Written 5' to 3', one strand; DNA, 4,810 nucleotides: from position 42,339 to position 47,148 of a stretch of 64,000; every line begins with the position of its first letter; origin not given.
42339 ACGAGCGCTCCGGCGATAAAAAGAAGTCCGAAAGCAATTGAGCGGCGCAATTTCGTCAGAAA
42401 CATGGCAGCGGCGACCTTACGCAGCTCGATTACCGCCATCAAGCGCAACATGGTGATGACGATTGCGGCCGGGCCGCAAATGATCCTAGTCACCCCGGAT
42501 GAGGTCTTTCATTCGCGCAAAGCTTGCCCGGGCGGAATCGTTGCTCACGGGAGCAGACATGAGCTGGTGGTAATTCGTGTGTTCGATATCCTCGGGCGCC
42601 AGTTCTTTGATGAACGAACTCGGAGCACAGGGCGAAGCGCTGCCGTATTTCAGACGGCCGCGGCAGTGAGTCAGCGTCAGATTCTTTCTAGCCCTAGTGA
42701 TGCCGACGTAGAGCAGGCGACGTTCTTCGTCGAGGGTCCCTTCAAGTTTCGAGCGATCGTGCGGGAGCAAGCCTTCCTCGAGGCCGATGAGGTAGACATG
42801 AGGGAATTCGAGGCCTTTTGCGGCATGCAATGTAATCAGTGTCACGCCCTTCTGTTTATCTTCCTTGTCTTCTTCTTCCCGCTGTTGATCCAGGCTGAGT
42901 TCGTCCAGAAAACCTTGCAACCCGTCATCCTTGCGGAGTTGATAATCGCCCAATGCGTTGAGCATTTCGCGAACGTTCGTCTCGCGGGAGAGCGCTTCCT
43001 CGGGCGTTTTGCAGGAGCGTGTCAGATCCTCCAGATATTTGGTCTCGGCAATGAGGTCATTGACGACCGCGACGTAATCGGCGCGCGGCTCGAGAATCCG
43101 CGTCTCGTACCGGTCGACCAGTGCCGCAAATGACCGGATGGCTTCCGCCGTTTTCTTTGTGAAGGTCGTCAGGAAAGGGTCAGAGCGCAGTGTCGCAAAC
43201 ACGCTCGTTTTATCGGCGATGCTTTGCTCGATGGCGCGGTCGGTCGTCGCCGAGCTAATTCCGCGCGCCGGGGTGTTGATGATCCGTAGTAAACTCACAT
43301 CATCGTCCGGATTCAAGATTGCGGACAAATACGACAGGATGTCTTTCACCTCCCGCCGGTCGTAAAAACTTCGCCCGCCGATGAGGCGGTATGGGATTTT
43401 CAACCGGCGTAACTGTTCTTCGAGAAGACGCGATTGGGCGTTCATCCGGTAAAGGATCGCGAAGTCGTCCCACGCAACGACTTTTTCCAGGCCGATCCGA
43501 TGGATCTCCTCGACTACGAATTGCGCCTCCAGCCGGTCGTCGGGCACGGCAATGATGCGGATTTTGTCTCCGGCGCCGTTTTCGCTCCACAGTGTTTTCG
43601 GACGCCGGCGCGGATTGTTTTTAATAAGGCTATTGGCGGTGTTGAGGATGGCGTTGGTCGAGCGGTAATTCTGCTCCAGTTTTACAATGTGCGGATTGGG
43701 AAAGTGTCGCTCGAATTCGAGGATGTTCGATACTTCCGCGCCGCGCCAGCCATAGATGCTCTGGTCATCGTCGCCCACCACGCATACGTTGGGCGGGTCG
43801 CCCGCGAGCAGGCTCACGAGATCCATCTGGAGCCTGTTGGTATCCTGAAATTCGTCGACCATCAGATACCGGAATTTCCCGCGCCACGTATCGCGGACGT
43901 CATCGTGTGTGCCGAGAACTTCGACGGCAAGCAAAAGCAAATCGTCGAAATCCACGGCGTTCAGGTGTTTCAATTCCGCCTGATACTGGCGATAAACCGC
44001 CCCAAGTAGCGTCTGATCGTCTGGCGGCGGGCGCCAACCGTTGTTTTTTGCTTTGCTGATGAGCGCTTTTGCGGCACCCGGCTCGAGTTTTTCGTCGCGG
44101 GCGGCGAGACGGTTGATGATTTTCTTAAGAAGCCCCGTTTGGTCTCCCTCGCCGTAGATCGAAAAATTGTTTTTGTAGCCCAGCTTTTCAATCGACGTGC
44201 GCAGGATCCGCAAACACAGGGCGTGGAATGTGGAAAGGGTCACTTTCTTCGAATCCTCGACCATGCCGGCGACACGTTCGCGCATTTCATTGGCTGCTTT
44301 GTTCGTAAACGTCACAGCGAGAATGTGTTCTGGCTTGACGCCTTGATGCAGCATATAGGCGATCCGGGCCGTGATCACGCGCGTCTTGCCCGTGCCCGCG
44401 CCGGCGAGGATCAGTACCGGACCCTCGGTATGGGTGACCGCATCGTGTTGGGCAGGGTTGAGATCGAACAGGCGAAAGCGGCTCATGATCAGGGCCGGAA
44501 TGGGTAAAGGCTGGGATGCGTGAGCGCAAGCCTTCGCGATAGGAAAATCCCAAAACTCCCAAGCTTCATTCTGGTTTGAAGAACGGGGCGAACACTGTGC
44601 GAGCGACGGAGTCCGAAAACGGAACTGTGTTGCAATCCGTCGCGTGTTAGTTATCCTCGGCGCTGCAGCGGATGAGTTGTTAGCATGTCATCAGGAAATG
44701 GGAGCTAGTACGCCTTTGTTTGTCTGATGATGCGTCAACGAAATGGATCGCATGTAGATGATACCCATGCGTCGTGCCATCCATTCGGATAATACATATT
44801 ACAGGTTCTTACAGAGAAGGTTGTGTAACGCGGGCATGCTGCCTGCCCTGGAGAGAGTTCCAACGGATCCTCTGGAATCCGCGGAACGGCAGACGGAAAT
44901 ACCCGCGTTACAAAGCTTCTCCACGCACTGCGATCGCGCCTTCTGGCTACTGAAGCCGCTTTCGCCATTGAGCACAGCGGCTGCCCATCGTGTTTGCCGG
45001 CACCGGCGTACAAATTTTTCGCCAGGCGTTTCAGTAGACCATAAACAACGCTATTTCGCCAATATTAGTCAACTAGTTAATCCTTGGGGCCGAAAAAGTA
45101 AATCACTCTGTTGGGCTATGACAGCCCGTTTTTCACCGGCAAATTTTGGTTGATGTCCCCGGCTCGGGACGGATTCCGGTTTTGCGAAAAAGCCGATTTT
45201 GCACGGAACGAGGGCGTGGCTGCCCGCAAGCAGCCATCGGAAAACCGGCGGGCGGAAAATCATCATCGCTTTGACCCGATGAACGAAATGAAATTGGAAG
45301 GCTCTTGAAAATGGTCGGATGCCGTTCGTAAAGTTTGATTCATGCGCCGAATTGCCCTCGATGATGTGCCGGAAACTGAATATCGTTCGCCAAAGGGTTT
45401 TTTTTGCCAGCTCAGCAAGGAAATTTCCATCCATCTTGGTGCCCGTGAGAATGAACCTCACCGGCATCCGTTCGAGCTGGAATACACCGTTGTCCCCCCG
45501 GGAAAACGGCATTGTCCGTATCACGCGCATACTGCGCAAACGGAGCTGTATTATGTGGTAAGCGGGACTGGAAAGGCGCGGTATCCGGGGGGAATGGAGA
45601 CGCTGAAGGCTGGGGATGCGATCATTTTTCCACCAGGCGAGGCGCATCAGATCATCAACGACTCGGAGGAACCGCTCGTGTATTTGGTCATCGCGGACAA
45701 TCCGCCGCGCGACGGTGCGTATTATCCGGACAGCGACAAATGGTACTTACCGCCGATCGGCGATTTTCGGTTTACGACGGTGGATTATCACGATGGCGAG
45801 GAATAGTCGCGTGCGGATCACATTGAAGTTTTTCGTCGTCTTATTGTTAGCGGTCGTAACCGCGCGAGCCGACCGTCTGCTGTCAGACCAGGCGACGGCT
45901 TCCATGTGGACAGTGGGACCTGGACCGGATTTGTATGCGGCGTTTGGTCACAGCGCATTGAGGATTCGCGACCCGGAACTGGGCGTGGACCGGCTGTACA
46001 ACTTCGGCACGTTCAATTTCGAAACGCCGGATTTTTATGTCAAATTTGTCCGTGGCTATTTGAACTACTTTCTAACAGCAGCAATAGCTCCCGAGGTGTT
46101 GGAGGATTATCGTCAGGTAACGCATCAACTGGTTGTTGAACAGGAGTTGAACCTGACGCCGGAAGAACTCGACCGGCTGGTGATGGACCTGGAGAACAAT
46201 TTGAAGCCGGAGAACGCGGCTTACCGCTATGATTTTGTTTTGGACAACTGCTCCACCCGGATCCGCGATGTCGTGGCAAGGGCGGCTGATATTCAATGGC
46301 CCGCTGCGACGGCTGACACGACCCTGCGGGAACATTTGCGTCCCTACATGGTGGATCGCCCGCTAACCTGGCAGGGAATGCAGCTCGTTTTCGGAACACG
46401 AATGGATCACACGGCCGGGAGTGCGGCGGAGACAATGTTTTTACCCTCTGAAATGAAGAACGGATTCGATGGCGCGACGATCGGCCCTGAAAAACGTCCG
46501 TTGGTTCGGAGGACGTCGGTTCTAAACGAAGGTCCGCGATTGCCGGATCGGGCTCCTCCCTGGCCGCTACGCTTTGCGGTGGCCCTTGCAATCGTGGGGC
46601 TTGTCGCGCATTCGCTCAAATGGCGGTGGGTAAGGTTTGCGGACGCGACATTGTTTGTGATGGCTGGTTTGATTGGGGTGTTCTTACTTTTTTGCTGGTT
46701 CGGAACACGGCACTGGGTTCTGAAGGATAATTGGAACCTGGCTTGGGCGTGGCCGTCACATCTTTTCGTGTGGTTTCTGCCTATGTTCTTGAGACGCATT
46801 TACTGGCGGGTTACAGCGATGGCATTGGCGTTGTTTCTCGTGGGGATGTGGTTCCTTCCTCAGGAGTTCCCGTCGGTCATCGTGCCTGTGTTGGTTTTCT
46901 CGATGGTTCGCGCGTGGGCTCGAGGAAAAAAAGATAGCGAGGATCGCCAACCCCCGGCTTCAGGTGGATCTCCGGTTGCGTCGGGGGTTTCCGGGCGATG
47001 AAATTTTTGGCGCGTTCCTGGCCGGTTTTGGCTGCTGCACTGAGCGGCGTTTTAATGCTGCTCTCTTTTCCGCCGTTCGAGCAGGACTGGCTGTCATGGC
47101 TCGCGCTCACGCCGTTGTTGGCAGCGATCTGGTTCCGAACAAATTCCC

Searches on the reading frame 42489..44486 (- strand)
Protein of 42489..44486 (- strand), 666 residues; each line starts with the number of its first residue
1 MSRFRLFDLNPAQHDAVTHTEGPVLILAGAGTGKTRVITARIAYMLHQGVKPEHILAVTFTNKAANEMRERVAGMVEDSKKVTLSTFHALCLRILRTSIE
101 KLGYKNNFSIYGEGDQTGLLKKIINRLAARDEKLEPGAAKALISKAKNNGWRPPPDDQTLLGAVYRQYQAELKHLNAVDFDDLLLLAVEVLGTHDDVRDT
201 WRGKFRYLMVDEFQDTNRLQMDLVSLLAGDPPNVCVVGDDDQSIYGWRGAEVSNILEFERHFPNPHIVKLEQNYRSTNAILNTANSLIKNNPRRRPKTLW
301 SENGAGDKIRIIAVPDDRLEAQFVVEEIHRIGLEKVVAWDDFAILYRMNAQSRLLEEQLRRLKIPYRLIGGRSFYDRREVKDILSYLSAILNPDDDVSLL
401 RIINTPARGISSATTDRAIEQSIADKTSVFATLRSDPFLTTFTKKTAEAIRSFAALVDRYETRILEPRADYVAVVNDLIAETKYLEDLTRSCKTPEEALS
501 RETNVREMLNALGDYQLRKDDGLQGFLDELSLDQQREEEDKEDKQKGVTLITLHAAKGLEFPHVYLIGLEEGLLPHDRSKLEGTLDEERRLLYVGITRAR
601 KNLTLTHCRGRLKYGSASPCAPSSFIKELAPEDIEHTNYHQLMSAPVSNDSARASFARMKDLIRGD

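Call 43: search_protein_families(library=ncbifam, proteins=[window:42489-44486:-], max_evalue=1e-10)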
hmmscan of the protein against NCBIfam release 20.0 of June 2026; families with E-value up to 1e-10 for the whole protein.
window:42489-44486:- (666 aa): 15 families
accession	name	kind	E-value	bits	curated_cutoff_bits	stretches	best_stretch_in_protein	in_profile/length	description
TIGR01073.1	pcrA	equivalog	2.3e-214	713.9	911.2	1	8-652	4-656/725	DNA helicase PcrA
TIGR01074.1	rep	equivalog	2.9e-203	676.8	951.45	1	9-663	2-667/668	DNA helicase Rep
NF008743.0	PRK11773.1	equivalog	4.1e-174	580.8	965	1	7-655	8-662/720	DNA helicase II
TIGR01075.1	uvrD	equivalog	3.8e-164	547.8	1144.45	1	8-652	4-654/715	DNA helicase II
NF008172.0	PRK10919.1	equivalog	3.4e-160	534.5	1168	1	9-661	3-665/673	DNA helicase Rep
NF008276.0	PRK11054.1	equivalog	9e-58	196.3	543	2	157-322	388-549/684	DNA helicase IV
TIGR02785.1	addA_Gpos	equivalog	2.2e-53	181.5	707.65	3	163-289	343-481/1234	helicase-exonuclease AddAB subunit AddA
TIGR00609.1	recB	equivalog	3.3e-49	167.9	696.05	2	159-291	324-458/1175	exodeoxyribonuclease V subunit beta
NF010485.0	PRK13909.1-2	equivalog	5.4e-39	134.1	650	2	166-567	289-630/909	RecB-like helicase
TIGR02784.1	addA_alphas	equivalog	2.3e-36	125.6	860.75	1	22-73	11-62/1138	double-strand break repair helicase AddA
NF010487.0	PRK13909.1-4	equivalog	1.1e-33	116.6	759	1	164-391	283-527/924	RecB-like helicase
NF008128.0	PRK10876.1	equivalog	3.9e-20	71.2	1697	0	169-290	340-463/1181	exodeoxyribonuclease V subunit beta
NF010486.0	PRK13909.1-3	equivalog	3.8e-15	55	1109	0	26-91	10-76/921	RecB-like helicase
NF041464.1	HelD_BACSU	equivalog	9.1e-14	50.3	419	0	204-388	546-721/779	RNA polymerase recycling motor HelD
NF010484.0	PRK13909.1-1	equivalog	1.5e-13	49.5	1074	0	26-82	10-66/945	RecB-like helicase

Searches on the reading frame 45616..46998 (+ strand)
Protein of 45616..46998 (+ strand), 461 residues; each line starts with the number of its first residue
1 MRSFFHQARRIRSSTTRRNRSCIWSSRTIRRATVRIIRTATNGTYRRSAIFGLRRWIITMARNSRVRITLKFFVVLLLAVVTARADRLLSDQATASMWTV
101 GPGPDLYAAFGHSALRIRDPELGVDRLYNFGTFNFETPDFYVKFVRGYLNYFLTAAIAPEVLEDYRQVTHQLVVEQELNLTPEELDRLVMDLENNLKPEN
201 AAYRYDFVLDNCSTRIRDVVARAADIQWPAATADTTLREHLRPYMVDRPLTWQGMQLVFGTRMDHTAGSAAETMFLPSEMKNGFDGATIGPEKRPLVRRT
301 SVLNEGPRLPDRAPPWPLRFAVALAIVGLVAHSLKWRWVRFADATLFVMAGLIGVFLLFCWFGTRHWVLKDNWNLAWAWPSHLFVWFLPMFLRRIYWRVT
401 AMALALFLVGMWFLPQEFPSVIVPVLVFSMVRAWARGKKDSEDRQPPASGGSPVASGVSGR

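Call 43: search_protein_families(library=ncbifam, proteins=[window:45616-46998:+], max_evalue=1e-10)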
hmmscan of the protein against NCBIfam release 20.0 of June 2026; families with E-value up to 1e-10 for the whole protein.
window:45616-46998:+ (461 aa): 1 family
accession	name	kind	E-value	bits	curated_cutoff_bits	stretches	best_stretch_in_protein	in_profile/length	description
NF051878.1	lpactltferLnb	equivalog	5.8e-57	193.3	550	1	70-433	6-384/394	lipoprotein N-acyltransferase Lnb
